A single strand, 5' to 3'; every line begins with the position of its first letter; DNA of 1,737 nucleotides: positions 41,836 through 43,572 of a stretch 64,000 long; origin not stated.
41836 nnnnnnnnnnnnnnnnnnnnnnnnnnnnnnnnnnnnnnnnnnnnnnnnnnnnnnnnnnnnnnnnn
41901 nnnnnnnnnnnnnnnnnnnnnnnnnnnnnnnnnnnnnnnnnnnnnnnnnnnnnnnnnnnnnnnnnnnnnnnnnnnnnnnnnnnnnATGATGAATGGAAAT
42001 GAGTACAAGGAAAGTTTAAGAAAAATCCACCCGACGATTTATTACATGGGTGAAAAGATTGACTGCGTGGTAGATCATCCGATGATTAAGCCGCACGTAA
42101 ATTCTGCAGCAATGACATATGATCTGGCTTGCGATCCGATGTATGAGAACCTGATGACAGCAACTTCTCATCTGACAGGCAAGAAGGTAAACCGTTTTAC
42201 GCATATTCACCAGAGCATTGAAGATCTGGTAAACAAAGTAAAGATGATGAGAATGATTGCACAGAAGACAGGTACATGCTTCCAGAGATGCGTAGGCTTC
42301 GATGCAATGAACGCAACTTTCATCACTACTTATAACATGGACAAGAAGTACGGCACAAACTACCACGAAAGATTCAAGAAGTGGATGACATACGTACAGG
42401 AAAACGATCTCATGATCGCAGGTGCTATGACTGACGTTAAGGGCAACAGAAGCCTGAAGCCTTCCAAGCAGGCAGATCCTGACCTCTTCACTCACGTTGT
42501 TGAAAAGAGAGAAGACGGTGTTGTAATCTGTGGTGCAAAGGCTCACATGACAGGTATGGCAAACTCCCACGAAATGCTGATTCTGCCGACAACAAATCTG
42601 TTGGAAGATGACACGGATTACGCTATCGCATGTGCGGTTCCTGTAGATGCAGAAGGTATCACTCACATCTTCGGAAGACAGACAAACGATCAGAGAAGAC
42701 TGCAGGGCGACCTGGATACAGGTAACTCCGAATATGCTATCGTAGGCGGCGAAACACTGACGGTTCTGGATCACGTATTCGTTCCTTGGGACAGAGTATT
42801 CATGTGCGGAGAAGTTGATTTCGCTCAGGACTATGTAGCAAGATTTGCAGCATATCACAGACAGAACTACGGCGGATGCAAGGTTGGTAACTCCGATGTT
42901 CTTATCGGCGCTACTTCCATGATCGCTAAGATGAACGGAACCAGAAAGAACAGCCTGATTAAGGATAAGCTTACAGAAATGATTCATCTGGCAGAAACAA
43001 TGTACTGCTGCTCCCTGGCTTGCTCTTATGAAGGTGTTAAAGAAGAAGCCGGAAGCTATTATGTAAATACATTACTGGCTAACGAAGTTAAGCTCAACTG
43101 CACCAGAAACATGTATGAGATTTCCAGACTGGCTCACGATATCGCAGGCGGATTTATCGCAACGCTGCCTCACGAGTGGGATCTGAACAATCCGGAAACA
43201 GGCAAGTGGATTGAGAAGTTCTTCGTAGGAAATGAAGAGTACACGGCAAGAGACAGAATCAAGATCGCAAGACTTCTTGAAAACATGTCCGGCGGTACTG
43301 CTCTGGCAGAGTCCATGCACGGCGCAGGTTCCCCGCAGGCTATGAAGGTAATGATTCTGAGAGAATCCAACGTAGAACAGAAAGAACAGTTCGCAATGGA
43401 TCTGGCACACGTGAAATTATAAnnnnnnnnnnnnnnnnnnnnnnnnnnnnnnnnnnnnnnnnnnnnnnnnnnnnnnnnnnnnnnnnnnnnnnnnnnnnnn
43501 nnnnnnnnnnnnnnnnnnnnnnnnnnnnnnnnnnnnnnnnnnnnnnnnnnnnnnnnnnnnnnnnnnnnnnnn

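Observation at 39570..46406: AbfD-type radical dehydratase operon with non-canonical partner enzymes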

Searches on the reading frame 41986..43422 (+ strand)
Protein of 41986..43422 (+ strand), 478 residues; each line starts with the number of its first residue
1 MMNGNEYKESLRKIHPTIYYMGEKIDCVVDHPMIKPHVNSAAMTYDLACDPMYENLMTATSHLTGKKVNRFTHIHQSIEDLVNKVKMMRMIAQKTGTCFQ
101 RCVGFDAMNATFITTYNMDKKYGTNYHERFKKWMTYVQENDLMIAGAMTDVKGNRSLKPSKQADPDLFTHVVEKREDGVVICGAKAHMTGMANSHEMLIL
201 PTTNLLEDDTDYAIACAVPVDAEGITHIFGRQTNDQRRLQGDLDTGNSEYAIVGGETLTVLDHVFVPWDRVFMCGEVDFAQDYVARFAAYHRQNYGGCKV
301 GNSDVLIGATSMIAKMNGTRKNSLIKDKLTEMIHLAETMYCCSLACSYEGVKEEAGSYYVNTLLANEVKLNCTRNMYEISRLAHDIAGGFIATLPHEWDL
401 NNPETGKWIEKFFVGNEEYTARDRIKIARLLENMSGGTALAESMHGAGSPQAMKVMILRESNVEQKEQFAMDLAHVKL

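Call 3: search_protein_families(library=pfam, proteins=[window:41986-43422:+])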
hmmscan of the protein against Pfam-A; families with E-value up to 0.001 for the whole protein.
window:41986-43422:+ (478 aa): 2 families
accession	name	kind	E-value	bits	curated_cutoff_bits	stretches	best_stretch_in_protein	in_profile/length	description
PF11794.13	HpaB_N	-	1.1e-101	340.4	35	1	4-273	2-270/270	4-hydroxyphenylacetate 3-hydroxylase N terminal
PF03241.18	HpaB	-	3.5e-63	212.9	25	1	281-474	2-201/202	4-hydroxyphenylacetate 3-hydroxylase C terminal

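Call 4: search_protein_families(library=ncbifam, proteins=[window:41986-43422:+])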
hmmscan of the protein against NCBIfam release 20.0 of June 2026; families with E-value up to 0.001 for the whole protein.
window:41986-43422:+ (478 aa): 2 families
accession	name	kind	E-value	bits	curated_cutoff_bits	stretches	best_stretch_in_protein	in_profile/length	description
TIGR02309.1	HpaB-1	equivalog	5.7e-52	177.4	480.2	1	3-435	3-431/477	4-hydroxyphenylacetate 3-monooxygenase, oxygenase component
TIGR02310.1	HpaB-2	equivalog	7.3e-31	107.4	885.2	1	2-472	13-486/519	4-hydroxyphenylacetate 3-monooxygenase, oxygenase component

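Call 8: search_solved_structures(query=window:41986-43422:+, show_alignments=2)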
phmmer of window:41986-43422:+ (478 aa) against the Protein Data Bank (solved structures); distinct sequences matched with E-value up to 0.001: 15.
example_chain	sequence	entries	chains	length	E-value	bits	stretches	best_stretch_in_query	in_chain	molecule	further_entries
1u8v_A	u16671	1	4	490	7.5e-167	559.2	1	2-477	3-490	Gamma-aminobutyrate metabolism dehydratase/isomerase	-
6vjr_A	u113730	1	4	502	9.5e-148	496.3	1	3-475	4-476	Vinylacetyl-CoA Delta-isomerase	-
2yyg_A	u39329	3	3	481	2.5e-39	138.9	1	3-435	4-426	4-hydroxyphenylacetate-3-hydroxylase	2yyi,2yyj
2yyk_A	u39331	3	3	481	4.6e-38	134.7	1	3-435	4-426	4-hydroxyphenylacetate-3-hydroxylase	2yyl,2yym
9lft_A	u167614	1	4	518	1.6e-30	109.8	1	3-434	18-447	4-Hydroxyphenylacetate-3-monooxygenase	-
4oo2_A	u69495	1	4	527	3.1e-29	105.6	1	2-436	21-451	Chlorophenol-4-monooxygenase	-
3hwc_A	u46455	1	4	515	1.4e-24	90.2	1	2-434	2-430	Chlorophenol-4-monooxygenase component 2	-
7dbw_C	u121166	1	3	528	1.2e-22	83.8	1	133-431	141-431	4-hydroxyphenylacetate 3-hydroxylase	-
9j9j_A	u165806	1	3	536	1.3e-22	83.8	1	133-431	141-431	4-nitrophenol 4-monooxygenase/4-nitrocatechol 2-monooxygenase, oxygenase component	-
7e8q_A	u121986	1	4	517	4.5e-22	82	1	3-434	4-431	Chlorophenol monooxygenase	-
6jhm_A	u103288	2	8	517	5.6e-22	81.7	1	3-434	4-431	Chlorophenol monooxygenase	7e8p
4g5e_A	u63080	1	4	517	6.7e-21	78.1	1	3-434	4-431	2,4,6-Trichlorophenol 4-monooxygenase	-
6qyh_A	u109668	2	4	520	3.3e-20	75.8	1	3-460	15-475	4-hydroxyphenylacetate 3-monooxygenase oxygenase component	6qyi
6eb0_A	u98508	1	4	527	3.5e-20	75.7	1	3-460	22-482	4-hydroxyphenylacetate 3-monooxygenase, oxygenase subunit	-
6b1b_A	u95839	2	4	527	7.7e-20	74.6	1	3-460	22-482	4-hydroxyphenylacetate 3-monooxygenase, oxygenase subunit | 4-hydroxyphenylacetate 3-monooxygenase oxygenase component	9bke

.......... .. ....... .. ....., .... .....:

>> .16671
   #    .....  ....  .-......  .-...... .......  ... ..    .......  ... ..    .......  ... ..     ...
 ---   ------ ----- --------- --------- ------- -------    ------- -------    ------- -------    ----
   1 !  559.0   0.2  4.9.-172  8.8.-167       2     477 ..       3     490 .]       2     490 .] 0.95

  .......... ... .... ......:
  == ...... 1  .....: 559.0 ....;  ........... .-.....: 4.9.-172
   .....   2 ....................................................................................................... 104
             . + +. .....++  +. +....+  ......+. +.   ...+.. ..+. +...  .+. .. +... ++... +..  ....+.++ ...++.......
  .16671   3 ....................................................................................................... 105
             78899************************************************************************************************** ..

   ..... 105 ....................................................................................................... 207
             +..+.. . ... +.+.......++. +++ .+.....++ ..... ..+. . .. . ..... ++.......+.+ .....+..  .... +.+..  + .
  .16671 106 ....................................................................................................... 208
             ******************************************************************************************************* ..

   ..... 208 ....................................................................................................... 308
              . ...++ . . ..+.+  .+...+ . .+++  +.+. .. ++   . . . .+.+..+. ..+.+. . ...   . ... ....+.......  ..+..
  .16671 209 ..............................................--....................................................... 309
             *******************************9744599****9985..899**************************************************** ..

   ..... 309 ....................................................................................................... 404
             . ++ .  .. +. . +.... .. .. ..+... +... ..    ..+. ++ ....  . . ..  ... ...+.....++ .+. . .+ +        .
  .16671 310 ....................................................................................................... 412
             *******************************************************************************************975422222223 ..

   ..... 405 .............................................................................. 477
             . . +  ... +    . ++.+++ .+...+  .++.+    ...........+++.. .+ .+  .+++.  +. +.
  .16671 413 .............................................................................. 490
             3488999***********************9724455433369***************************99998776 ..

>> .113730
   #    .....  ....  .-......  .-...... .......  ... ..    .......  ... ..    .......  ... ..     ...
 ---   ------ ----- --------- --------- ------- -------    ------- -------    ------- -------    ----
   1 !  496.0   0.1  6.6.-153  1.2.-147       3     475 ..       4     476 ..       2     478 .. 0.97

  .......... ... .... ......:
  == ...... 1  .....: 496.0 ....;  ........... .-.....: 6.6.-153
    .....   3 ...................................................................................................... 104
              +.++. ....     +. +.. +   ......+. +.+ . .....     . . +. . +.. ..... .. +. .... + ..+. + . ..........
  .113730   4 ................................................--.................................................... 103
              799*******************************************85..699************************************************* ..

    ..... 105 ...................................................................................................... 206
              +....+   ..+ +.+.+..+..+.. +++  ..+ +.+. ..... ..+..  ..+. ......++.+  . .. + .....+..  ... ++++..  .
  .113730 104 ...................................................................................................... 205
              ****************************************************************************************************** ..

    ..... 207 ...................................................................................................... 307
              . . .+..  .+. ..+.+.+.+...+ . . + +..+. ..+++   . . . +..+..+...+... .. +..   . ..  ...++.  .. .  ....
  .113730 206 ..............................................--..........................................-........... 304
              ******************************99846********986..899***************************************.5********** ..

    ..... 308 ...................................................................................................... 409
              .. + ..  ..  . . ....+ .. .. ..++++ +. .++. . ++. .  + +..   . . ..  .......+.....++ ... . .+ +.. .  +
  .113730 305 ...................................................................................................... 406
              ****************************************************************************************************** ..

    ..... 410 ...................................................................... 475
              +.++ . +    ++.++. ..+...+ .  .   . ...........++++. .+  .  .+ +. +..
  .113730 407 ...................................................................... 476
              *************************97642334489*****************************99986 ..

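Call 12: find_encoding_contigs(protein=window:41986-43422:+, flank=10000, max_places=6)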
Protein window:41986-43422:+ (478 aa): 8 contigs read that carry it; 6 places shown.
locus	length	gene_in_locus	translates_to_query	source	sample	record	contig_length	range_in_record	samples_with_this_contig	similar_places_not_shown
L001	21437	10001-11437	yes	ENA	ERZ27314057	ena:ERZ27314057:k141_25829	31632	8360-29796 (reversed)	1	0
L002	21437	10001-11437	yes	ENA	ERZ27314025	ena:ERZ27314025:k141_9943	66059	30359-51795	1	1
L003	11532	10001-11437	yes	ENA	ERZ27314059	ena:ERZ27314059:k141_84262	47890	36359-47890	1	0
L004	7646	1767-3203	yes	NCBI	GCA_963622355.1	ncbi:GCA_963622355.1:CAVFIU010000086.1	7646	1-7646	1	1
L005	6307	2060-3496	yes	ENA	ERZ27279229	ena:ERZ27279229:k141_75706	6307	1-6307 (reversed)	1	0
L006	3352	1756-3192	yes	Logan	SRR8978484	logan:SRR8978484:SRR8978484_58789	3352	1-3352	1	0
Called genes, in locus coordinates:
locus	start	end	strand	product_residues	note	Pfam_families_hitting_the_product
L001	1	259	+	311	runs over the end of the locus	PF02653:BPD_transp_2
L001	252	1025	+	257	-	PF00005:ABC_tran, PF02463:SMC_N, PF13304:AAA_21 (faint)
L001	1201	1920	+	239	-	PF02163:Peptidase_M50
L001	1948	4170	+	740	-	PF00580:UvrD-helicase, PF13245:AAA_19, PF13604:AAA_30 (faint), PF13361:UvrD_C, PF13538:UvrD_C_2 (faint), PF21196:PcrA_UvrD_tudor (weak)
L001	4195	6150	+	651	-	PF22745:Nlig-Ia, PF01653:DNA_ligase_aden, PF14520:HHH_5 (faint), PF03120:OB_DNA_ligase, PF12826:HHH_2, PF00533:BRCT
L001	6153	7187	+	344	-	PF00586:AIRS, PF02769:AIRS_C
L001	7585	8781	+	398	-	PF02515:CoA_transf_3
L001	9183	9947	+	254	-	PF00106:adh_short, PF08659:KR, PF23441:SDR, PF13561:adh_short_C2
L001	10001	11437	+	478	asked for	PF11794:HpaB_N, PF03241:HpaB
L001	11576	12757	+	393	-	PF00108:Thiolase_N, PF02803:Thiolase_C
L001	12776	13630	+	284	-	PF02737:3HCDH_N, PF00725:3HCDH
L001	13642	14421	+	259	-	PF00378:ECH_1, PF16113:ECH_2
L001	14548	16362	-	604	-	PF00989:PAS (weak), PF13188:PAS_8 (weak), PF08448:PAS_4 (weak), PF13426:PAS_9, PF00158:Sigma54_activat, PF14532:Sigma54_activ_2, PF07728:AAA_5 (weak), PF25601:AAA_lid_14, +2 more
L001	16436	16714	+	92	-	PF27236:AF_0334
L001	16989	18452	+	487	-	PF00324:AA_permease, PF13520:AA_permease_2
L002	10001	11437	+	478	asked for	PF11794:HpaB_N, PF03241:HpaB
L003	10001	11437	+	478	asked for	PF11794:HpaB_N, PF03241:HpaB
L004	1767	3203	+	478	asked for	PF11794:HpaB_N, PF03241:HpaB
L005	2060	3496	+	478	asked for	PF11794:HpaB_N, PF03241:HpaB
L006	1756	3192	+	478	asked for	PF11794:HpaB_N, PF03241:HpaB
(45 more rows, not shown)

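Call 76: search_protein_representatives(protein=window:41986-43422:+)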
Query: 478 residues. Proteins with E-value up to 0.001 (for the whole library): 2928; up to 1e-10: 1505; up to 1e-30: 364. The best 150 are listed.
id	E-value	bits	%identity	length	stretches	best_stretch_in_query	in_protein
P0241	2.6e-155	534.4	52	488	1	1-474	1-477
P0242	8.0e-149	513.0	59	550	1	2-389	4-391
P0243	4.4e-137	474.3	49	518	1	3-476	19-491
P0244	1.4e-129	449.6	44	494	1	2-477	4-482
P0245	7.7e-127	440.6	57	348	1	134-475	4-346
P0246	1.9e-126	439.3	59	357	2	1-311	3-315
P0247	9.0e-121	420.6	44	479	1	3-474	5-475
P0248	2.2e-119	416.0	48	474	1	5-466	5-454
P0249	2.0e-118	412.8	58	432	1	2-316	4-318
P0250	3.6e-118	412.0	41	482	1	1-471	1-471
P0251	4.1e-116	405.2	42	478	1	5-476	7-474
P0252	1.3e-115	403.6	42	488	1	2-471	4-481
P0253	2.1e-111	389.7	58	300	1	2-298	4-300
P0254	1.2e-110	387.2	54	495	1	118-444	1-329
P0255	1.9e-110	386.6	40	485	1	5-459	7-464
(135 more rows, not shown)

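Call 82: find_homologous_proteins(query=window:41986-43422:+, max_evalue=1e-100)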
Query window:41986-43422:+ (478 aa): 7953 proteins with E <= 1e-100 among 8000 candidates; the best 120 are listed.
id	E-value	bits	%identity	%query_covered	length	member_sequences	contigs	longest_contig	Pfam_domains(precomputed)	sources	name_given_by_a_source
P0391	0.0e+0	1097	99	100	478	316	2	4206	PF03241.19,PF11794.14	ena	-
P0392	0.0e+0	1088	98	100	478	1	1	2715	PF03241.19,PF11794.14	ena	-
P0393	0.0e+0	1088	98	100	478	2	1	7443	PF03241.19,PF11794.14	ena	-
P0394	0.0e+0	1088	98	100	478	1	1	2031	PF03241.19,PF11794.14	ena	-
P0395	0.0e+0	1082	97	100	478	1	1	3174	PF03241.19,PF11794.14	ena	-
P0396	0.0e+0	1074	97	100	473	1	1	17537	PF03241.19,PF11794.14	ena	-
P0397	0.0e+0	1068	97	100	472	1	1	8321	PF03241.19,PF11794.14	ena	-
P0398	0.0e+0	1026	92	100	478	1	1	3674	PF03241.19,PF11794.14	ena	-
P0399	0.0e+0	1020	99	93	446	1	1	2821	PF03241.19,PF11794.14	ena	-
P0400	6.6e-296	1000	98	93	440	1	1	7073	PF03241.19,PF11794.14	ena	-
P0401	7.8e-293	989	88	100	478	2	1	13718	PF03241.19,PF11794.14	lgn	-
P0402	3.5e-289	977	88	100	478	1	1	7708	PF03241.19,PF11794.14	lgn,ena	-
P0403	3.5e-289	977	86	100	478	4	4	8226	PF03241.19,PF11794.14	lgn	-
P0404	4.6e-289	977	87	100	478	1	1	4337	PF03241.19,PF11794.14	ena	-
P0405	1.3e-288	976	87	100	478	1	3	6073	PF03241.19,PF11794.14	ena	-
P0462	1.1e-236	804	72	100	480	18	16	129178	PF03241.19,PF11794.14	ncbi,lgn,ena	-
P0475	1.0e-235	801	73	96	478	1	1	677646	PF03241.19,PF11794.14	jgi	-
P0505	5.3e-232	789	71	100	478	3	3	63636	PF03241.19,PF11794.14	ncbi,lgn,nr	ncbi:MAG: 4-hydroxyphenylacetate 3-hydroxylase family protein [Negativicutes bacterium]|nr:4-hydroxy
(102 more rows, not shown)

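Call 83: find_encoding_contigs(protein=P0475, flank=10000, max_places=1)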
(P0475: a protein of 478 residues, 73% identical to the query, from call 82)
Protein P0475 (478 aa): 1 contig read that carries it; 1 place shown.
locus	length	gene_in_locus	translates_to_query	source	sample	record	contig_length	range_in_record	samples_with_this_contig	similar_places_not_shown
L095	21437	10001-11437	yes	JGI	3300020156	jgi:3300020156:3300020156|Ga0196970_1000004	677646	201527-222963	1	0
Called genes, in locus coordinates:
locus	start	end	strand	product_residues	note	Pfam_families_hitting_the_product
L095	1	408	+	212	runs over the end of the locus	PF02734:Dak2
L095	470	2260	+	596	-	PF12729:4HB_MCP_1, PF06103:DUF948 (faint), PF00672:HAMP, PF00015:MCPsignal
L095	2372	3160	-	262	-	PF09339:HTH_IclR, PF01614:IclR_C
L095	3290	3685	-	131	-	PF00903:Glyoxalase, PF13669:Glyoxalase_4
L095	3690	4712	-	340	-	PF00294:PfkB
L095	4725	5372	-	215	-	PF01081:Aldolase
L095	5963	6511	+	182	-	PF01558:POR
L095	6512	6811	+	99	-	PF12797:Fer4_2 (faint), PF13237:Fer4_10, PF14697:Fer4_21, PF13459:Fer4_15 (faint), PF12838:Fer4_7 (weak), PF13187:Fer4_9 (weak), PF00037:Fer4, PF12837:Fer4_6 (weak), +1 more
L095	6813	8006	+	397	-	PF01855:POR_N, PF02780:Transketolase_C (weak), PF17147:PFOR_II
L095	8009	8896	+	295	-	PF02775:TPP_enzyme_C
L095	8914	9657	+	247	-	PF02525:Flavodoxin_2 (weak), PF03358:FMN_red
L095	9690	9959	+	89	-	PF27236:AF_0334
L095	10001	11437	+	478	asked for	PF11794:HpaB_N, PF03241:HpaB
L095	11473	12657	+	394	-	PF00108:Thiolase_N, PF02803:Thiolase_C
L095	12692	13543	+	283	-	PF02737:3HCDH_N, PF00725:3HCDH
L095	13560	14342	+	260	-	PF00378:ECH_1, PF16113:ECH_2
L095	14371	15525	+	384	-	PF02771:Acyl-CoA_dh_N, PF02770:Acyl-CoA_dh_M, PF00441:Acyl-CoA_dh_1, PF08028:Acyl-CoA_dh_2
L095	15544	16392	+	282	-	PF01012:ETF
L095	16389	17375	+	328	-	PF01012:ETF, PF00766:ETF_alpha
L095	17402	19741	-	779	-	-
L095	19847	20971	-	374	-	PF13439:Glyco_transf_4, PF20706:GT4-conflict, PF00534:Glycos_transf_1, PF13692:Glyco_trans_1_4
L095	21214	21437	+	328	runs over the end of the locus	PF27663:Spore_coat_YutH, PF01636:APH, PF01633:Choline_kinase (weak)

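Call 84: find_encoding_contigs(protein=P0462, flank=10000, max_places=1)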
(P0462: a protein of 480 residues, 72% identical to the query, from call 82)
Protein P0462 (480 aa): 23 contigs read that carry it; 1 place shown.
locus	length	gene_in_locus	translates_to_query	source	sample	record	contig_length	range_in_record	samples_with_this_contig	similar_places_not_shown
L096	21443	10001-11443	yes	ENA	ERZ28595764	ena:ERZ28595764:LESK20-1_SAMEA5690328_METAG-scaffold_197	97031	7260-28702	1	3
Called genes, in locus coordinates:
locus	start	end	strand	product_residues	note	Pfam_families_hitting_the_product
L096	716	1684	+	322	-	PF02384:N6_Mtase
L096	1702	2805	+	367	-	PF01420:Methylase_S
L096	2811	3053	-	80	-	-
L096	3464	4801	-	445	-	PF00378:ECH_1, PF16113:ECH_2, PF02770:Acyl-CoA_dh_M (faint), PF00441:Acyl-CoA_dh_1, PF22924:ACOX_C_alpha1 (faint), PF08028:Acyl-CoA_dh_2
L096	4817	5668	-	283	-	PF02737:3HCDH_N, PF00725:3HCDH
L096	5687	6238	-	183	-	PF00108:Thiolase_N, PF02803:Thiolase_C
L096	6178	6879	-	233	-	PF00108:Thiolase_N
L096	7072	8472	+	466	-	PF00989:PAS (weak), PF08448:PAS_4 (weak), PF13426:PAS_9 (weak), PF00158:Sigma54_activat, PF14532:Sigma54_activ_2, PF07728:AAA_5 (weak), PF25601:AAA_lid_14, PF18024:HTH_50 (weak)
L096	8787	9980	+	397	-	PF02515:CoA_transf_3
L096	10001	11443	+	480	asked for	PF11794:HpaB_N, PF03241:HpaB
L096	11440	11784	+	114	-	PF27236:AF_0334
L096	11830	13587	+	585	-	PF02667:SCFA_trans, PF04963:Sigma54_CBD, PF04552:Sigma54_DBD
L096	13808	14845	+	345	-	PF12889:DUF3829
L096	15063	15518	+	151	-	PF01029:NusB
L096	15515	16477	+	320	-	PF00814:TsaD, PF22521:HypF_C_2 (weak)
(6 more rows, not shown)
